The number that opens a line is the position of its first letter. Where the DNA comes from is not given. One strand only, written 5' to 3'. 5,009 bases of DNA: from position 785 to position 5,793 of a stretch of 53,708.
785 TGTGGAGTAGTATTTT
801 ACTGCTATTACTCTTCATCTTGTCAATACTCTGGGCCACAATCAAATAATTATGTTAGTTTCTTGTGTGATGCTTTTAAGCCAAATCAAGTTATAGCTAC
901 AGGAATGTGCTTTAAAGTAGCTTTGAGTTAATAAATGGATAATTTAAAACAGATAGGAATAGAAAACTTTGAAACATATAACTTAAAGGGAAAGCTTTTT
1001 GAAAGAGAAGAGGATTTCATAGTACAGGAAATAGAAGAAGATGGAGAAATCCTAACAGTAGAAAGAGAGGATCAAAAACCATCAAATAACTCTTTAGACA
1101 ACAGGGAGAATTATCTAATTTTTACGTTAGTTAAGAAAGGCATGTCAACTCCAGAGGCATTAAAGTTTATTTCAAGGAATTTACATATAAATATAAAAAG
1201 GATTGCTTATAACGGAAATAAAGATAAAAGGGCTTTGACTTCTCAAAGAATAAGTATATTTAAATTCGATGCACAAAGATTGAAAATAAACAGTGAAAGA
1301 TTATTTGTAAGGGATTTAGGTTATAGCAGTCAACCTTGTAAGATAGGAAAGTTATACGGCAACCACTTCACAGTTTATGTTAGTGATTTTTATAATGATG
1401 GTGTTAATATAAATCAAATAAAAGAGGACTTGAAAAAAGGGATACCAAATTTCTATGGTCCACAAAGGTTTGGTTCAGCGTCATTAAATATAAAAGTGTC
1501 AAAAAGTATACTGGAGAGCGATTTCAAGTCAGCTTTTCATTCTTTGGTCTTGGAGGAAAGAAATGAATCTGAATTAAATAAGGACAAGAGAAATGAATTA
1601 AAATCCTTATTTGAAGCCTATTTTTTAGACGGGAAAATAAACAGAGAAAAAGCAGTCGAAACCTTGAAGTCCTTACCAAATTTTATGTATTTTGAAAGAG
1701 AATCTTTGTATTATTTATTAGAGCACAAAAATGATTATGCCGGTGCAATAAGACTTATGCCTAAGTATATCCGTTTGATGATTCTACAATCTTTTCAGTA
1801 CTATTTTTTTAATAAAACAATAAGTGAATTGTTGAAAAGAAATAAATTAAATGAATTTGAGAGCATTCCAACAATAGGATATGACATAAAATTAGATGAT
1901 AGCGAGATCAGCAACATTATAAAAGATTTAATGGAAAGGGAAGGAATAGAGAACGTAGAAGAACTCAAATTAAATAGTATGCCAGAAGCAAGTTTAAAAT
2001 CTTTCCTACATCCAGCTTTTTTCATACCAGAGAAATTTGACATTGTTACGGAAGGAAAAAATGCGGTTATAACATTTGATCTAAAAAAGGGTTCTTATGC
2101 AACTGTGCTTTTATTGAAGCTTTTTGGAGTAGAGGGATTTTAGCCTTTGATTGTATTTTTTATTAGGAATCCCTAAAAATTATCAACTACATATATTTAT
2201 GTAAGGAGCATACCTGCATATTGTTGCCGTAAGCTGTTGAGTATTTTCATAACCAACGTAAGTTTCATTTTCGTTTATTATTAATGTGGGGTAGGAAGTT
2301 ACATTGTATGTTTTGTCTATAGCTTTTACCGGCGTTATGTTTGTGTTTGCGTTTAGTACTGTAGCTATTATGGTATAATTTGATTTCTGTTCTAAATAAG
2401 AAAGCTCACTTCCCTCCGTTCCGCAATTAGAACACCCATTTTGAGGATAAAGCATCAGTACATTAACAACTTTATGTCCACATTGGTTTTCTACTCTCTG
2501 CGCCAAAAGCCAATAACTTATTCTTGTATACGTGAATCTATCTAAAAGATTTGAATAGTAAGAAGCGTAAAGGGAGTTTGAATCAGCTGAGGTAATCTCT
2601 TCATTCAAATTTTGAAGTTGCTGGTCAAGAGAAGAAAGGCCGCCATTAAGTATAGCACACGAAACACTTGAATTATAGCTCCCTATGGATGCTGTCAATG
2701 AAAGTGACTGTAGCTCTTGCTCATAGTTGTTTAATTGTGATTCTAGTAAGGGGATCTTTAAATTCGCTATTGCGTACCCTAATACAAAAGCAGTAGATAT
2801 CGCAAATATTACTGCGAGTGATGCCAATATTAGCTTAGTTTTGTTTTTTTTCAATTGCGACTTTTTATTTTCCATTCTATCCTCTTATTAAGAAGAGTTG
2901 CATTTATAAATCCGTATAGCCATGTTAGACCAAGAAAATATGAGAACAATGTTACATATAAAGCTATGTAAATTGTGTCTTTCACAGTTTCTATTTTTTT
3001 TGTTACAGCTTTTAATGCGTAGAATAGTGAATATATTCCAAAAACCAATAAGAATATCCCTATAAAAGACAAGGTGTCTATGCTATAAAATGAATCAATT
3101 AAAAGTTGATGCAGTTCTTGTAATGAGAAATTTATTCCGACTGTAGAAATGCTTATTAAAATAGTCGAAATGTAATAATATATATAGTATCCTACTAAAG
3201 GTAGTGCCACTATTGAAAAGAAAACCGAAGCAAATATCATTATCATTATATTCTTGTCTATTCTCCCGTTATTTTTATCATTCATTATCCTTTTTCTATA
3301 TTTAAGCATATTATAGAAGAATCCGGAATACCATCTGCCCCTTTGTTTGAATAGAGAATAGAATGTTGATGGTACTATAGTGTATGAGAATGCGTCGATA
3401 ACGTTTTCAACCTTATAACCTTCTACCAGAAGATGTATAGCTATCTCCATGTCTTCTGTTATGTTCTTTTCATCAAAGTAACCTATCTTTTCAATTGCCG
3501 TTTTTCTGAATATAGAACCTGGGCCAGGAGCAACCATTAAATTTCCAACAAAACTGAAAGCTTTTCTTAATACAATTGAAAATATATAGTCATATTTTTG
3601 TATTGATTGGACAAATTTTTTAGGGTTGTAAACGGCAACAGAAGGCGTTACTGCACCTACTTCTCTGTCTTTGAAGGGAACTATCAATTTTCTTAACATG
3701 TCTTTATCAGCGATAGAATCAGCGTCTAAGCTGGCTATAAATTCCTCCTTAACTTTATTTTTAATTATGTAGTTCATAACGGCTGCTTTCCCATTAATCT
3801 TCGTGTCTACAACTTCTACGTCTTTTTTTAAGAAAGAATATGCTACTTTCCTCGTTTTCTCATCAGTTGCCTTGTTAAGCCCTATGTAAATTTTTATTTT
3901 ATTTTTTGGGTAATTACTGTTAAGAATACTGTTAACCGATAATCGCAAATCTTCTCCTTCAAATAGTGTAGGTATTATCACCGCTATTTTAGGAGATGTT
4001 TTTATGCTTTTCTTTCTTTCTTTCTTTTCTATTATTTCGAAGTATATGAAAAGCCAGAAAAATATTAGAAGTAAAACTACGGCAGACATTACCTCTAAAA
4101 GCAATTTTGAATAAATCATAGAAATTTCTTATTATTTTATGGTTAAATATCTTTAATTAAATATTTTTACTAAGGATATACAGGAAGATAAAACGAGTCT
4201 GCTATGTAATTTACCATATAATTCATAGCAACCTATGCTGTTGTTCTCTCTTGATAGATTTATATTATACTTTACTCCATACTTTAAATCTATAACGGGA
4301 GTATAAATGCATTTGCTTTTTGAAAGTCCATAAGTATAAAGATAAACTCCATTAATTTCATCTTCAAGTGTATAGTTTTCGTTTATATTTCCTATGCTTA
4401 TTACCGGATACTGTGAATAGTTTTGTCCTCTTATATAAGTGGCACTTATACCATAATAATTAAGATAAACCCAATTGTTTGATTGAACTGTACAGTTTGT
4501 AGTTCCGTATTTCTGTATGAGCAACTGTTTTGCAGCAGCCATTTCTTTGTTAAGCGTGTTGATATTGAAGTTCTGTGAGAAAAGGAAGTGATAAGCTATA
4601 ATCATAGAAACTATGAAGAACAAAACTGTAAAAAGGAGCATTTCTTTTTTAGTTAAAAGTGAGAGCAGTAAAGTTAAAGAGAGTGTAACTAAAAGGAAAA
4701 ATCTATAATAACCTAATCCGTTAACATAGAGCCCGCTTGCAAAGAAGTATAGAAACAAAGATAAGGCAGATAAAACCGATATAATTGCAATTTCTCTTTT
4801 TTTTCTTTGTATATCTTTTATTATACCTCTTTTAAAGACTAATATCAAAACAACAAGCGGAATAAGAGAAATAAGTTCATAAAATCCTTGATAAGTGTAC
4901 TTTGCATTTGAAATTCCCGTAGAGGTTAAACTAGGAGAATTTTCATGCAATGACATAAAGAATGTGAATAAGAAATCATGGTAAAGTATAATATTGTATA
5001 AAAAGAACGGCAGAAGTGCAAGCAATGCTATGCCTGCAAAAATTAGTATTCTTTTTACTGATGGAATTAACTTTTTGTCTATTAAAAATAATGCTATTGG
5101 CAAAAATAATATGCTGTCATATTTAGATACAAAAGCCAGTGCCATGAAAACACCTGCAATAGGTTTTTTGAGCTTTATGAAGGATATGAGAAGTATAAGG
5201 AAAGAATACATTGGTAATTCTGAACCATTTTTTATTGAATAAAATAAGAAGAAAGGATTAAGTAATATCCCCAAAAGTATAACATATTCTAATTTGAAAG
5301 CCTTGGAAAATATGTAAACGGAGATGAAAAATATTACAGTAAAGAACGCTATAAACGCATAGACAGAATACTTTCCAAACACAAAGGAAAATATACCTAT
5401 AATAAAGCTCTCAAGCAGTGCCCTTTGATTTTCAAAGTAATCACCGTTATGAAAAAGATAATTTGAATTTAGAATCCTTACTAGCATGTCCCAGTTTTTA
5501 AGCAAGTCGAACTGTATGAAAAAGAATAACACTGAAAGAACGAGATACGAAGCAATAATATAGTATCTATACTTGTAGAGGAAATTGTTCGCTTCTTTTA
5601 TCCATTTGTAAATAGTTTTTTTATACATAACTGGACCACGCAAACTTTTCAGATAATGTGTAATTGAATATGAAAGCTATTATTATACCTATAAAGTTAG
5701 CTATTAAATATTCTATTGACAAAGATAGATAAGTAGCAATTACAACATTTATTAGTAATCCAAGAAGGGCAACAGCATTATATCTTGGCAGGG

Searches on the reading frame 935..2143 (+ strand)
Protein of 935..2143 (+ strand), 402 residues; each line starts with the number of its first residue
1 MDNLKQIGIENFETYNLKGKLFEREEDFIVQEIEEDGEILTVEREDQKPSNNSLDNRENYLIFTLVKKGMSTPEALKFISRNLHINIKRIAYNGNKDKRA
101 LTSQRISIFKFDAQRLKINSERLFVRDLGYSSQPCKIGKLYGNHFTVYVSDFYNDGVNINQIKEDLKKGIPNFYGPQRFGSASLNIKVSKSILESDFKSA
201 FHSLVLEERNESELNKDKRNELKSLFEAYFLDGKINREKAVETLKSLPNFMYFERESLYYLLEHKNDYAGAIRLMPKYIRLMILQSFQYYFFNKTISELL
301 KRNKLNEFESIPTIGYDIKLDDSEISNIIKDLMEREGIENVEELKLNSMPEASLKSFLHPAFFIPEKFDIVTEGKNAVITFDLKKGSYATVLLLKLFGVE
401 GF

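Call 20: search_protein_families(library=pfam, proteins=[window:935-2143:+], max_evalue=0.01)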
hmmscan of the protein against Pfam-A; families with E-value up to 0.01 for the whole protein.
window:935-2143:+ (402 aa): 1 family
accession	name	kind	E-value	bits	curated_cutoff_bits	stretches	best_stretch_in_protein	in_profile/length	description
PF01142.23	TruD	-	1.2e-67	229.1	27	2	14-307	11-289/412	tRNA pseudouridine synthase D (TruD)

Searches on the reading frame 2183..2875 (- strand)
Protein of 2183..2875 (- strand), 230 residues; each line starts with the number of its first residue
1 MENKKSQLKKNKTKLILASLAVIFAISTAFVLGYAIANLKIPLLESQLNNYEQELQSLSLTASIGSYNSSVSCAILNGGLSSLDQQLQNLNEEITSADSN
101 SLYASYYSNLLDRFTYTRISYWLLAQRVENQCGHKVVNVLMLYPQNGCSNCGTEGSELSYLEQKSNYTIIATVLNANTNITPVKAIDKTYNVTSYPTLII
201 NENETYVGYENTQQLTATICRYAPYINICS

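Call 84: search_protein_families(library=pfam, proteins=[window:2183-2875:-], max_evalue=0.001)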
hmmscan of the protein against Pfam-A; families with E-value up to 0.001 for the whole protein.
window:2183-2875:- (230 aa): 1 family
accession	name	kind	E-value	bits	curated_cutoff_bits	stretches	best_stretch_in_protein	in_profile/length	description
PF13192.12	Thioredoxin_3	-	0.00079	19.9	24.8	0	146-216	8-72/76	Thioredoxin domain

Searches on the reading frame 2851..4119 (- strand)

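Call 7: search_protein_families(library=pfam, proteins=[window:2851-4119:-], max_evalue=0.001)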
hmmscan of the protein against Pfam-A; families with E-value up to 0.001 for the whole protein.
window:2851-4119:- (422 aa): 5 families
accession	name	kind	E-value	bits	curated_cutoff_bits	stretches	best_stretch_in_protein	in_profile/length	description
PF13632.12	Glyco_trans_2_3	-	2.8e-25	89.7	27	1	128-319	2-188/198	Glycosyl transferase family group 2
PF13641.12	Glyco_tranf_2_3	-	4.3e-22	79.7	27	1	43-266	1-230/230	Glycosyltransferase like family 2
PF00535.33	Glycos_transf_2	-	3.3e-15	56.8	23.3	1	47-212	2-167/168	Glycosyl transferase family 2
PF13506.12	Glyco_transf_21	-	2.6e-09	37.2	21.7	1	107-263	14-172/174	Glycosyl transferase family 21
PF03142.21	Chitin_synth_2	-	7.3e-08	31.9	27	0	124-211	201-291/527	Chitin synthase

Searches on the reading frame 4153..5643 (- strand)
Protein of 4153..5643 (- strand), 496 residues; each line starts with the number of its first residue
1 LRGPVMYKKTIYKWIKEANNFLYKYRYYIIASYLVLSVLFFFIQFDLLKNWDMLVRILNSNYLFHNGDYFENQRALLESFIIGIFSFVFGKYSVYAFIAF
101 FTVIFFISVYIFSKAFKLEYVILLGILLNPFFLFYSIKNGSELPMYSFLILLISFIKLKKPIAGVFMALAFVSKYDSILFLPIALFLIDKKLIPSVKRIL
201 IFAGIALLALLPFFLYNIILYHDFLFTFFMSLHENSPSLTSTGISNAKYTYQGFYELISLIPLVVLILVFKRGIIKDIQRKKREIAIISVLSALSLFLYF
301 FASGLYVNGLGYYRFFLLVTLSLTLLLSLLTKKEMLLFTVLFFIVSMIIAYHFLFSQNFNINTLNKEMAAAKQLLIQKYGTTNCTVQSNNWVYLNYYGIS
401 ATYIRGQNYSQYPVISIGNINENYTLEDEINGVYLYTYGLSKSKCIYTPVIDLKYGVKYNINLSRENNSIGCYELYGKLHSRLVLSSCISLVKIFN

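Call 7: search_protein_families(library=pfam, proteins=[window:4153-5643:-], max_evalue=0.001)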
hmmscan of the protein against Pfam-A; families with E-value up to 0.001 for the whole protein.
window:4153-5643:- (496 aa): 0 families

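Call 20: search_protein_families(library=pfam, proteins=[window:4153-5643:-], max_evalue=0.01)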
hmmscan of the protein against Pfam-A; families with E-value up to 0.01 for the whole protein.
window:4153-5643:- (496 aa): 0 families
